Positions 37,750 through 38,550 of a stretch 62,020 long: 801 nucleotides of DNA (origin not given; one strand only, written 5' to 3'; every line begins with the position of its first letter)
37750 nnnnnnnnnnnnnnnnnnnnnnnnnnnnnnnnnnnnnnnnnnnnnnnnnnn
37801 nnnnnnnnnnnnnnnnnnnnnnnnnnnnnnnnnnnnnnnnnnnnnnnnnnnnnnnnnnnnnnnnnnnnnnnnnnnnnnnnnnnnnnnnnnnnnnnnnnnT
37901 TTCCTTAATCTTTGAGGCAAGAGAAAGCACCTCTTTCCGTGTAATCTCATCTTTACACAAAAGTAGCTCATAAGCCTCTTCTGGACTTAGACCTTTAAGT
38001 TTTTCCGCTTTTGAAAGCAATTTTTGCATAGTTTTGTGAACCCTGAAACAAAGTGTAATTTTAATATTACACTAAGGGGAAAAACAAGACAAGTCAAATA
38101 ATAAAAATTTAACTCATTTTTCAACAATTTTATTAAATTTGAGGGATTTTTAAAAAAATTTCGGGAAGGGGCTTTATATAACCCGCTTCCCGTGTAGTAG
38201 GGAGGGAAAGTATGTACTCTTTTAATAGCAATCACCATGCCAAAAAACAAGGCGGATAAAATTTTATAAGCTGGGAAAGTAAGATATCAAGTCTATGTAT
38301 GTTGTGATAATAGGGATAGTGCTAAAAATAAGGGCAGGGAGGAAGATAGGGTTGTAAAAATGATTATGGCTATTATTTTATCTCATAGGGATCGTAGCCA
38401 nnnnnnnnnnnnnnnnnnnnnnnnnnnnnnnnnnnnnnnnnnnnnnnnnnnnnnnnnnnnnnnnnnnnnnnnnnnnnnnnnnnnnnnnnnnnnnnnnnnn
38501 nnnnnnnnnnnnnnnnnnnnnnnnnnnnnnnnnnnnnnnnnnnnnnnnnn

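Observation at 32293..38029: hydG-hydE-hydF coupled to a sigma54 activator with an [FeFe]-hydrogenase H-domain: candidate one-component H2/redox sensor with its own maturases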

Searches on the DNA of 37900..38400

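Call 55: search_rna_families(source=window, start=37900, end=38400, threshold=evalue, max_evalue=10)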
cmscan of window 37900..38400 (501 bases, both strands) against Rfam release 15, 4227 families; matches with E-value up to 10: 4.
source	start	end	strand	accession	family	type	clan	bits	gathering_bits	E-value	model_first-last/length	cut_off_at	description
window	38091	38146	+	RF01810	pntA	Gene; sRNA;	-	16.2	54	9.8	1-62/62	no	pntA sRNA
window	38153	38226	+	RF00371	sroE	Gene; sRNA;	-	15.9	51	0.67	1-92/92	no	sroE RNA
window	38061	38198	+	RF02390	sau-41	Gene; sRNA;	-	15.8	80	7.2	1-156/156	no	Staphylococcus sRNA sau-41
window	38322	38337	+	RF01100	PK-BYV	Cis-reg;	-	13.2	50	5.6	1-40/40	no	3'-terminal pseudoknot in BYV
